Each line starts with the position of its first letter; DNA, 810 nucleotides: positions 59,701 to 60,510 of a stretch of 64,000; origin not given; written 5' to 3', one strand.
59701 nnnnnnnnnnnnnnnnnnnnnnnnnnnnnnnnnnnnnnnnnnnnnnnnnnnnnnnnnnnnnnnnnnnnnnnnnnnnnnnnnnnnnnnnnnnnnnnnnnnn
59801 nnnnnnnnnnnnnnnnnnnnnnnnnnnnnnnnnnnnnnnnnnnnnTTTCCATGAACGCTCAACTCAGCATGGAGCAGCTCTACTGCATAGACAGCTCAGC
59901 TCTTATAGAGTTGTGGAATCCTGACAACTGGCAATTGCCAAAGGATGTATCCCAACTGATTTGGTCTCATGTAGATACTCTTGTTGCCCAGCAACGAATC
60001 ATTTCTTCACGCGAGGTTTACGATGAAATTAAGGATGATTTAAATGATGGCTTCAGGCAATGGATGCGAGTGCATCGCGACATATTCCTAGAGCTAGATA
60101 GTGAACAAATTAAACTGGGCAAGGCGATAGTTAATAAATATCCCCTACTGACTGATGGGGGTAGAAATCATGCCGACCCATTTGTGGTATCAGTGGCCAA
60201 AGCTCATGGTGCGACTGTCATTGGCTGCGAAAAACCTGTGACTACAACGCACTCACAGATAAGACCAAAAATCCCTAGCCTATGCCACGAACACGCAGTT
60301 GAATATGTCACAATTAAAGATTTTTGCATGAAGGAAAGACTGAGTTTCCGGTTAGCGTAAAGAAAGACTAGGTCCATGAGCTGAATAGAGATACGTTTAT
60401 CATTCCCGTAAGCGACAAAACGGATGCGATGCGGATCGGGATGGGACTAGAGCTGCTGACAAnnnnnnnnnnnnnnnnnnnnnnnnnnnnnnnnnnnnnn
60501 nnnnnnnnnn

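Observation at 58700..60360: ImmA/IrrE Zn-peptidase plus HTH, tightly coupled to a DUF4411 PIN-like protein, next to the restriction-modification cassette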

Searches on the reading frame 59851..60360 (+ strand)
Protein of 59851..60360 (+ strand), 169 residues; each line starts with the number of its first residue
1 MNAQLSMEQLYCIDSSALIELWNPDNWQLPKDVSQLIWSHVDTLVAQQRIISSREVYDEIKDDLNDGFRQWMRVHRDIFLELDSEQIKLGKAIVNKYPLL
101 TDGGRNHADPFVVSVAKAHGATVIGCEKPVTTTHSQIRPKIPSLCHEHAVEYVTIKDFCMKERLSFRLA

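Call 3: search_protein_families(library=pfam, proteins=[window:59851-60360:+], max_evalue=0.01)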
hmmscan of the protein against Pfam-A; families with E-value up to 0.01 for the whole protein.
window:59851-60360:+ (169 aa): 1 family
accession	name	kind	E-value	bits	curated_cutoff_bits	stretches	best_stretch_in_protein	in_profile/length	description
PF14367.12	DUF4411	-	2.2e-23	83.3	23.5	1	11-166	1-159/159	Domain of unknown function (DUF4411)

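Call 4: search_protein_families(library=padloc, proteins=[window:59851-60360:+], max_evalue=0.01)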
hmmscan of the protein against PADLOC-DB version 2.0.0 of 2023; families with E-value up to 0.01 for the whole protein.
window:59851-60360:+ (169 aa): 0 families

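Call 5: search_protein_families(library=ncbifam, proteins=[window:59851-60360:+], max_evalue=0.01)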
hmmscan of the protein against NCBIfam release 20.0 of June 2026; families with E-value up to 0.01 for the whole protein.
window:59851-60360:+ (169 aa): 0 families

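Call 12: find_homologous_proteins(query=window:59851-60360:+)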
Query window:59851-60360:+ (169 aa): 3 proteins with E <= 0.001 among 18 candidates.
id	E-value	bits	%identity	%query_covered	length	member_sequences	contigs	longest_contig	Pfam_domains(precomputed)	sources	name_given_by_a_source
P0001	2.2e-110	384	100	100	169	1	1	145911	PF14367.13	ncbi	-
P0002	2.5e-95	335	85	100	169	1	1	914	PF14367.13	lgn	-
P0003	4.8e-13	68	35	93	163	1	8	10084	PF14367.13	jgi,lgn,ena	-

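Call 22: find_encoding_contigs(protein=P0003, flank=6000, max_places=8)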
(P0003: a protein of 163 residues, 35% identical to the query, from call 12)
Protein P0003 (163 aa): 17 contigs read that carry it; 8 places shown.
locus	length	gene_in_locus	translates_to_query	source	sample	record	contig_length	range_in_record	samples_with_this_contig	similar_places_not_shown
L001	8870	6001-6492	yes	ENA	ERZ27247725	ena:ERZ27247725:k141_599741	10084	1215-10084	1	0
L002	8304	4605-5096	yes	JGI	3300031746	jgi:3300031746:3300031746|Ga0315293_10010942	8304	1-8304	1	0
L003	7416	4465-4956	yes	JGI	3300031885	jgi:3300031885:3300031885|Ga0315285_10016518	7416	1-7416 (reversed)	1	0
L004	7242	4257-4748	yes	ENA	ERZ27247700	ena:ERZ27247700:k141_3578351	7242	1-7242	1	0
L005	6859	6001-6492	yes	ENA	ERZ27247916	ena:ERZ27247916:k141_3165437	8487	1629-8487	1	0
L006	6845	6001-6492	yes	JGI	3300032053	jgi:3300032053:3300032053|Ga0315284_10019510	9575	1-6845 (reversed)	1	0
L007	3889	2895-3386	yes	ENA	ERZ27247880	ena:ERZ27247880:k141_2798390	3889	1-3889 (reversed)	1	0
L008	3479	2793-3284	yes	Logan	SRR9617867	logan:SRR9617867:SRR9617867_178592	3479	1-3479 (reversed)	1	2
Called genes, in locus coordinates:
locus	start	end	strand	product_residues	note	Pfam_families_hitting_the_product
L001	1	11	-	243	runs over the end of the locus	PF14237:GYF_2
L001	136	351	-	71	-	-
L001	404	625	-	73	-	-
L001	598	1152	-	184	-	PF00089:Trypsin (faint), PF13365:Trypsin_2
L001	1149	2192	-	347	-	PF08238:Sel1, PF16747:Adhesin_E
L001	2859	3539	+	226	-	PF01797:Y1_Tnp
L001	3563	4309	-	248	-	-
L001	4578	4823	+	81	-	-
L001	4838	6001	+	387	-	PF06114:Peptidase_M78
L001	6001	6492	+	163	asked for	PF14367:DUF4411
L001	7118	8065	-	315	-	-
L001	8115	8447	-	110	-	-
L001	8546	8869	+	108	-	?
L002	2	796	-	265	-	?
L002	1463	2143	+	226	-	PF01797:Y1_Tnp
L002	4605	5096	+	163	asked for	PF14367:DUF4411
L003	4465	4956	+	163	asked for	PF14367:DUF4411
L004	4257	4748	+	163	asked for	PF14367:DUF4411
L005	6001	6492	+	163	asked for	PF14367:DUF4411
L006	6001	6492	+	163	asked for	PF14367:DUF4411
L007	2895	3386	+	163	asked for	PF14367:DUF4411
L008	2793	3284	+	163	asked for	PF14367:DUF4411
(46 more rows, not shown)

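Call 23: find_encoding_contigs(protein=P0001, flank=10000, max_places=3)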
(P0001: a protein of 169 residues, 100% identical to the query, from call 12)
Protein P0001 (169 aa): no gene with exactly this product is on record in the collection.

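Call 24: search_protein_representatives(protein=window:59851-60360:+)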
Query: 169 residues. Proteins with E-value up to 0.001 (for the whole library): 1277; up to 1e-10: 263; up to 1e-30: 4. The best 150 are listed.
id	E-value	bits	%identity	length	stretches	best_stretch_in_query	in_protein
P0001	7.1e-111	384.1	100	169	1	1-169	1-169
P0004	2.3e-38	148.2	45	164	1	1-168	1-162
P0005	2.3e-37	145.0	46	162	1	8-162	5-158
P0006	1.2e-33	132.8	45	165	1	9-165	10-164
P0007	2.6e-29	118.8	45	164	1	3-162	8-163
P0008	3.8e-29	118.2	37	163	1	8-163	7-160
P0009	1.2e-28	116.7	42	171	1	4-163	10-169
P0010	1.5e-25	106.5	34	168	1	9-163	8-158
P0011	3.9e-23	98.7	36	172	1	9-164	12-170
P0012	1.0e-22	97.3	37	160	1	4-161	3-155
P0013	1.3e-21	93.8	38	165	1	5-162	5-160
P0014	1.4e-21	93.7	36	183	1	10-164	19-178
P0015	4.9e-21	91.9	34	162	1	2-162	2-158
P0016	2.1e-20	89.8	32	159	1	8-154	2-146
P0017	2.4e-20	89.6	36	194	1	10-166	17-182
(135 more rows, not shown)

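Call 31: find_related_loci(query=A3, collection=genome_contigs, flank=6000)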
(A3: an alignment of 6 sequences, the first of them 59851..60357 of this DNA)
Query A3 (169 aa) in genome_contigs; peptide patterns used: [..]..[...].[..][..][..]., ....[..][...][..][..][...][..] (x = any residue, [..] = any of these).
121 stretches matched a pattern; 51 encode a relative of the query (tblastn E <= 1e-3); 51 distinct loci.
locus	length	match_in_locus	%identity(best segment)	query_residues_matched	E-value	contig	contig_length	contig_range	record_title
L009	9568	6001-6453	35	11-166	2e-27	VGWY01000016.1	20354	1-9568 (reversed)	MAG: Nitrospira sp. isolate M_DeepCast_200m_m2_046 M_DeepCast_200m_m2_046_Ga0194113_10003696, whole genome shotgun seque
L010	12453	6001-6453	34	4-158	2e-27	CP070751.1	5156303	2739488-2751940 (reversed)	MAG: Thermoplasmata archaeon isolate bin33 chromosome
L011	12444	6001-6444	38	4-158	7e-27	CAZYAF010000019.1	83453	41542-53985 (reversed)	MAG TPA_asm: uncultured Acidobacteriota bacterium isolate SRP068000_co3_527 genome assembly, contig: NODE_67_length_8345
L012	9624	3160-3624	34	4-163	8e-26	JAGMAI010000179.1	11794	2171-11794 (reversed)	MAG: Thermoplasmata archaeon isolate RS_14_3 ZL355.bin.3.fa_179, whole genome shotgun sequence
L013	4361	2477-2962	32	1-166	4e-25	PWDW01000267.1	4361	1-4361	MAG: Halanaerobiaceae bacterium isolate T1Sed10_99 T1-Sed10-C27487, whole genome shotgun sequence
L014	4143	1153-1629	32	4-167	1e-24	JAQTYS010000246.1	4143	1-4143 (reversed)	MAG: Methanothrix sp. isolate STC_42 NODE_68696_length_4143_cov_4.717380_Sandtown_C, whole genome shotgun sequence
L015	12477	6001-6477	32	4-167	3e-24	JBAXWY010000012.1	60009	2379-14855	MAG: Methanothrix sp. isolate ELA725 MAG725_12, whole genome shotgun sequence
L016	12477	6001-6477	32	4-167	4e-24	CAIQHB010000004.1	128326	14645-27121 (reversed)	MAG: uncultured Methanosarcinales archaeon isolate AM-2014-D8_bin-1081 genome assembly, contig: bin-1081:04/81, whole ge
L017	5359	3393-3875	31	9-166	4e-24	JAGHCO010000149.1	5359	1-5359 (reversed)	MAG: Candidatus Aerophobetes bacterium isolate AUK284 PB_MBMC_238_c_000000000204, whole genome shotgun sequence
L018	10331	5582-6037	31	11-166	7e-23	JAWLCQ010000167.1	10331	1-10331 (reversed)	MAG: Phycisphaerae bacterium isolate 15dZY3.bin.65 NODE_6610_length_10331_cov_5.730747, whole genome shotgun sequence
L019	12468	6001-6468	30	7-167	1e-22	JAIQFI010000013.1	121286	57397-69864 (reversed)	MAG: Terriglobia bacterium isolate SRVP_5 SR-VP_26_10_2019_C_20cm_scaffold_295, whole genome shotgun sequence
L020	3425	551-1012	30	11-162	2e-22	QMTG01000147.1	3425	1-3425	MAG: Thermoplasmata archaeon isolate B31_G17 B31_Guay17_scaffold_18257, whole genome shotgun sequence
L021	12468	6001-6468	30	7-167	8e-22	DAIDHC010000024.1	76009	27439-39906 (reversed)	MAG TPA_asm: Bryobacterales bacterium isolate clean337 k141_398380, whole genome shotgun sequence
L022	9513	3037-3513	31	11-166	5e-21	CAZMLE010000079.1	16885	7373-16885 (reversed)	MAG TPA_asm: uncultured Pirellulales bacterium isolate binchicken_co103_323 genome assembly, contig: NODE_3376_length_16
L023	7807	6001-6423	31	10-155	4e-21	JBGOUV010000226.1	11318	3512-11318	MAG: Terriglobia bacterium isolate OBJ_0618_7090110_130 k141_4130501_length_11318_cov_12.2514, whole genome shotgun sequ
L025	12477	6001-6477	35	7-166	1e-20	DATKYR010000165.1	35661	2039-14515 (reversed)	MAG TPA_asm: Sedimentisphaerales bacterium isolate SMAG_U14224 k141_823109, whole genome shotgun sequence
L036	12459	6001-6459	27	1-158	7e-18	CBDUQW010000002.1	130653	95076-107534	MAG TPA_asm: uncultured Thermoplasmata archaeon isolate SRR22302361_binner123_Refined_80 genome assembly, contig: ERZ257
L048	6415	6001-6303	35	4-108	9e-13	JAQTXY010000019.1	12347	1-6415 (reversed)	MAG: Methanothrix sp. isolate STC_24 NODE_11801_length_12347_cov_2.325123_Sandtown_C, whole genome shotgun sequence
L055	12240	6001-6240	32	10-94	6e-7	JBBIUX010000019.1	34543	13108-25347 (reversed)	MAG: Candidatus Fraserbacteria bacterium isolate BR2F70218_bin_63 NODE_694_length_34543_cov_5.03222, whole genome shotgu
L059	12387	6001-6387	28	6-127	4e-4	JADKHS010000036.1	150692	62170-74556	MAG: Nitrosomonadales bacterium isolate Skiv_18-Q3-R9-52_BATAC.176 tig01149147-10-1501500, whole genome shotgun sequence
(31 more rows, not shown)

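Call 35: predict_structure(alignment_id=A1)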
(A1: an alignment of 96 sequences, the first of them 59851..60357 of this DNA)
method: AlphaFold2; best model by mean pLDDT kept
length: 169 residues; sequences in the alignment: 96
mean_pLDDT: 92.6   pTM: 0.88
mean pLDDT of the five models: 92.6, 91.8, 91.6, 91.5, 91.2
residues with pLDDT >= 90: 134; 70-90: 30; 50-70: 4; < 50: 1
segments of 3 or more residues with pLDDT < 50: none
pLDDT, mean of each block of 10 residues (from residue 1): 76 96 84 92 97 97 94 98 98 96 88 98 94 84 97 96 87
secondary structure, 60 per line:
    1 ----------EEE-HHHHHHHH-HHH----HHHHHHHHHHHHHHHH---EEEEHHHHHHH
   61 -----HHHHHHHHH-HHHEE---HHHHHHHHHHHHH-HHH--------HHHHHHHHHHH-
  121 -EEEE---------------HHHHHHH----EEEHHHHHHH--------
elements in order: E11-13 H15-22 H31-46 E50-53 H54-60 H66-74 H84-96 H109-119 E122-125 H141-147 E152-154 H155-161

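Call 48: search_solved_structures(query=A1, max_evalue=0.01, show_alignments=2)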
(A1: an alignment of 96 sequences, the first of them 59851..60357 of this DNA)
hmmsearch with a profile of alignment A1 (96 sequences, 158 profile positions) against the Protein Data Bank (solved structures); distinct sequences matched with E-value up to 0.01: 2.
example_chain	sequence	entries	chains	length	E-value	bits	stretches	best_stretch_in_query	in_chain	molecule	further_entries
9vzy_D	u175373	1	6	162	6.4e-48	165.6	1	6-158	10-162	DUF4411 family protein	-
9vzz_A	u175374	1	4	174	5.2e-46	159.4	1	6-158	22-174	DUF4411 family protein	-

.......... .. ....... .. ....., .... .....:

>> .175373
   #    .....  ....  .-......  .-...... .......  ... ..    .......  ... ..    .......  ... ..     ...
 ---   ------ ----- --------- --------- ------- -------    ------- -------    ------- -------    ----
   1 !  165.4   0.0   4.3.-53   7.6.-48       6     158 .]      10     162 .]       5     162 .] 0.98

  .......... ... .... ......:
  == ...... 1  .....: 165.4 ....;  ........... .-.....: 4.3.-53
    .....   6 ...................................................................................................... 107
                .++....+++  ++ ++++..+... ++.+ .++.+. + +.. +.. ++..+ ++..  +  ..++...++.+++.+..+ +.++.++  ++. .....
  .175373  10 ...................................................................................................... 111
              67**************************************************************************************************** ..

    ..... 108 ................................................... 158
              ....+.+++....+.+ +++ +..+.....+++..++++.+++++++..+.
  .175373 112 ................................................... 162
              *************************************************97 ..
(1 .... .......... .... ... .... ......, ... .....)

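Call 63: list_cluster_members(proteins=[P0001, P0153])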
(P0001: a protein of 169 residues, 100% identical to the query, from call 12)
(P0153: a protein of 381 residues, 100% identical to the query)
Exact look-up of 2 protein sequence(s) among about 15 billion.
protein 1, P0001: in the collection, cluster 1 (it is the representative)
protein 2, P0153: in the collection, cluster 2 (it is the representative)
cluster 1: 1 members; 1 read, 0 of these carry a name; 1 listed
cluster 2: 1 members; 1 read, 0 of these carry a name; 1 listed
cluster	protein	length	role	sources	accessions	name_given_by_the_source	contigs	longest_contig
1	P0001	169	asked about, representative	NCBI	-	-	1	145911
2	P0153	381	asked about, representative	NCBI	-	-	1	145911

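Call 72: fold_search(model_id=the predicted structure, library=pdb)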
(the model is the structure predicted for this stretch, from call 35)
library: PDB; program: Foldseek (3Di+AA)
matches with E <= 10: 527; with E <= 0.001: 6
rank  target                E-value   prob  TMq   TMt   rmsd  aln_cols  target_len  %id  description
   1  3h87_A                1.4e-04  1.00  0.53  0.64   5.3       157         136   16  Rv0301 Rv0300 Toxin Antitoxin Complex from Mycobacterium tuberculosis (released 2009-05-05)
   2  3h87_B                1.9e-04  1.00  0.54  0.65   5.3       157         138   17  Rv0301 Rv0300 Toxin Antitoxin Complex from Mycobacterium tuberculosis (released 2009-05-05)
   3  6a7v_A                2.4e-04  1.00  0.55  0.67   4.5       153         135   15  Crystal structure of Mycobacterium tuberculosis VapBC11 toxin-antitoxin complex (released 2018-10-10)
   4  6a7v_G                4.3e-04  1.00  0.55  0.65   4.7       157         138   16  Crystal structure of Mycobacterium tuberculosis VapBC11 toxin-antitoxin complex (released 2018-10-10)
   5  2h1c_A                7.6e-04  1.00  0.48  0.56   5.8       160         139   14  Crystal Structure of FitAcB from Neisseria gonorrhoeae (released 2006-09-26)
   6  1y82_B                8.1e-04  1.00  0.55  0.62   5.0       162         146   14  Conserved hypothetical protein Pfu-367848-001 from Pyrococcus furiosus (released 2005-01-25)
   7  6a7v_C                1.2e-03  1.00  0.54  0.64   5.0       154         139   14  Crystal structure of Mycobacterium tuberculosis VapBC11 toxin-antitoxin complex (released 2018-10-10)
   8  4xgq_A                1.8e-03  1.00  0.47  0.58   6.9       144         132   16  Crystal structure of addiction module from Mycobacterial species (released 2015-08-12)
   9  1v8o_H                2.0e-03  1.00  0.40  0.47   7.2       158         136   13  Crystal Structure of PAE2754 from Pyrobaculum aerophilum (released 2004-02-10)
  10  1y82_A                2.2e-03  1.00  0.58  0.66   5.0       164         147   14  Conserved hypothetical protein Pfu-367848-001 from Pyrococcus furiosus (released 2005-01-25)
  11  1v8p_B                2.2e-03  1.00  0.42  0.51   5.5       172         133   11  Crystal structure of PAE2754 from Pyrobaculum aerophilum (released 2004-02-10)
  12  4xgr_A                2.5e-03  1.00  0.44  0.56   6.0       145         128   18  Crystal structure of addiction module from Mycobacterial species (released 2015-08-12)
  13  1v8p_A                2.6e-03  0.99  0.37  0.45   7.4       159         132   14  Crystal structure of PAE2754 from Pyrobaculum aerophilum (released 2004-02-10)
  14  1y82_D                2.9e-03  1.00  0.53  0.63   5.0       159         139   13  Conserved hypothetical protein Pfu-367848-001 from Pyrococcus furiosus (released 2005-01-25)
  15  7e8o_D                3.1e-03  0.99  0.45  0.41  10.8       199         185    9  Crystal structure of proteinaceous RNase P(PRORP) from Planctomycetes bacterium GWF2_40_8 complexed with Escherichia c (released 2022-03-02)
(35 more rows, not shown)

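Call 76: search_protein_families(library=padloc, alignment_id=A6, max_evalue=0.00001)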
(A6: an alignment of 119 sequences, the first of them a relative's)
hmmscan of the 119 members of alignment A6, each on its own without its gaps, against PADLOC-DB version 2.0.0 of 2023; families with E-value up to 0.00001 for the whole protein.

A. member 1, L009:3097-4788:+ (564 aa): 29 families (the best 25 are shown)
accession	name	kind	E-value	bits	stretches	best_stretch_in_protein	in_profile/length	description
PDLC03640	MTase_III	-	1.1e-198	659.7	2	1-431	1-457/654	Type III methyltransferase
PDLC03644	MTase_III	-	9.9e-136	451.6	1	1-560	1-540/542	Type III methyltransferase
PDLC03634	MTase_III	-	7.5e-92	307.2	1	4-430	60-485/621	Type III methyltransferase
PDLC03641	MTase_III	-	1.7e-77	259.5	1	4-425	68-468/657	Type III methyltransferase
PDLC03646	MTase_III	-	1.1e-56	190.4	1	31-423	462-842/1057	Type III methyltransferase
PDLC03637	MTase_III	-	5.2e-55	185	2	27-193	108-272/513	Type III methyltransferase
PDLC03635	MTase_III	-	4.7e-53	178.9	1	9-446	189-601/708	Type III methyltransferase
PDLC03636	MTase_III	-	1.8e-52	176.9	2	34-243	40-219/575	Type III methyltransferase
PDLC03642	MTase_III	-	6.1e-50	168.4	2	34-187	76-219/528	Type III methyltransferase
PDLC03639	MTase_III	-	1.3e-48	163.8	2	25-185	69-222/639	Type III methyltransferase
PDLC03354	MTase_II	-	1.8e-36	124.1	2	27-203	41-223/425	Type II methyltransferase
PDLC03638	MTase_III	-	9.8e-34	114.8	2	40-209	380-534/816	Type III methyltransferase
PDLC03278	MTase_II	-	3.8e-31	106.9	1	51-407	9-342/390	Type II methyltransferase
PDLC03645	MTase_III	-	1.9e-28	97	2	43-154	142-242/709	Type III methyltransferase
PDLC03643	MTase_III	-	3.8e-25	86.9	2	113-200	1-88/465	Type III methyltransferase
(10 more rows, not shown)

B. families by the number of members that match (of 119 scanned): 249 families (the first 25 are shown)
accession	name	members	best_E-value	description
PDLC03636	MTase_III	3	1.8e-52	Type III methyltransferase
PDLC03353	MTase_II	3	5e-39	Type II methyltransferase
PDLC03638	MTase_III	3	9.8e-34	Type III methyltransferase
PDLC03371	MTase_II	3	1.3e-31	Type II methyltransferase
PDLC03299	MTase_II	3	1.9e-27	Type II methyltransferase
PDLC03350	MTase_II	3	9.9e-27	Type II methyltransferase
PDLC03228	MTase_II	3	2.6e-23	Type II methyltransferase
PDLC03339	MTase_II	3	1.2e-22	Type II methyltransferase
PDLC03300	MTase_II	3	3.6e-20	Type II methyltransferase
PDLC03216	MTase_II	3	9.7e-19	Type II methyltransferase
PDLC04134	mad2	3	6.1e-17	mads_2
PDLC03265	MTase_II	3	8e-17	Type II methyltransferase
PDLC03738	oMTase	3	1.2e-15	orphan methyltransferase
PDLC03246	MTase_II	3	1.1e-14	Type II methyltransferase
PDLC03241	MTase_II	3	6.3e-10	Type II methyltransferase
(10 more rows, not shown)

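Call 77: search_protein_families(library=pfam, alignment_id=A6, max_evalue=0.00001)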
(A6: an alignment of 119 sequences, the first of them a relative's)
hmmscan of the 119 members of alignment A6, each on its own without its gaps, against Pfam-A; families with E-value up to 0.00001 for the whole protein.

A. member 1, L009:3097-4788:+ (564 aa): 1 family
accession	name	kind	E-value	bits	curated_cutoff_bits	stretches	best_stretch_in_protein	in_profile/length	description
PF01555.25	N6_N4_Mtase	-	3.4e-35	122.4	26.7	1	63-400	1-206/221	DNA methylase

B. families by the number of members that match (of 119 scanned): 194 families (the first 25 are shown)
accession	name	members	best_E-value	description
PF06026.20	Rib_5-P_isom_A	3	1.3e-62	Ribose 5-phosphate isomerase A (phosphoriboisomerase A)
PF01555.25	N6_N4_Mtase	3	1.6e-43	DNA methylase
PF00702.32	Hydrolase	3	1.5e-35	haloacid dehalogenase-like hydrolase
PF00589.27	Phage_integrase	3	1.5e-28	Phage integrase family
PF00455.28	DeoRC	3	4.9e-07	DeoR C terminal sensor domain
PF01433.26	Peptidase_M1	2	3.3e-52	Peptidase family M1 domain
PF07676.18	PD40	2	4.7e-29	WD40-like Beta Propeller Repeat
PF00930.27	DPPIV_N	2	9.5e-19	Dipeptidyl peptidase IV (DPP IV) N-terminal region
PF01895.24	PhoU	2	3.7e-13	PhoU domain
PF02080.26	TrkA_C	2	4.8e-12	TrkA-C domain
PF07728.20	AAA_5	2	2.2e-08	AAA domain (dynein-related subfamily)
PF13392.12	HNH_3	2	3.3e-08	HNH endonuclease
PF00847.26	AP2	2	7.8e-07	AP2 domain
PF00515.34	TPR_1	1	2.4e-245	Tetratricopeptide repeat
PF07719.23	TPR_2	1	1.6e-228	Tetratricopeptide repeat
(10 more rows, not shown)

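Call 78: find_encoding_contigs(protein=P0002, flank=3000, max_places=3)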
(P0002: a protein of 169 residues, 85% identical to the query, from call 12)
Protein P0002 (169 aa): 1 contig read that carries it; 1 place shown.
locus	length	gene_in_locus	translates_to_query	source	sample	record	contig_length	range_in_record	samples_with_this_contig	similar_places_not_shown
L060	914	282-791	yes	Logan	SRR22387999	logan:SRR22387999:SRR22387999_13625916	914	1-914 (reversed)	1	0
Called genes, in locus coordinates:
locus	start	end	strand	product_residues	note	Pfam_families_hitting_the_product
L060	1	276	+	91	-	?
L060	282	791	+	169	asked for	PF14367:DUF4411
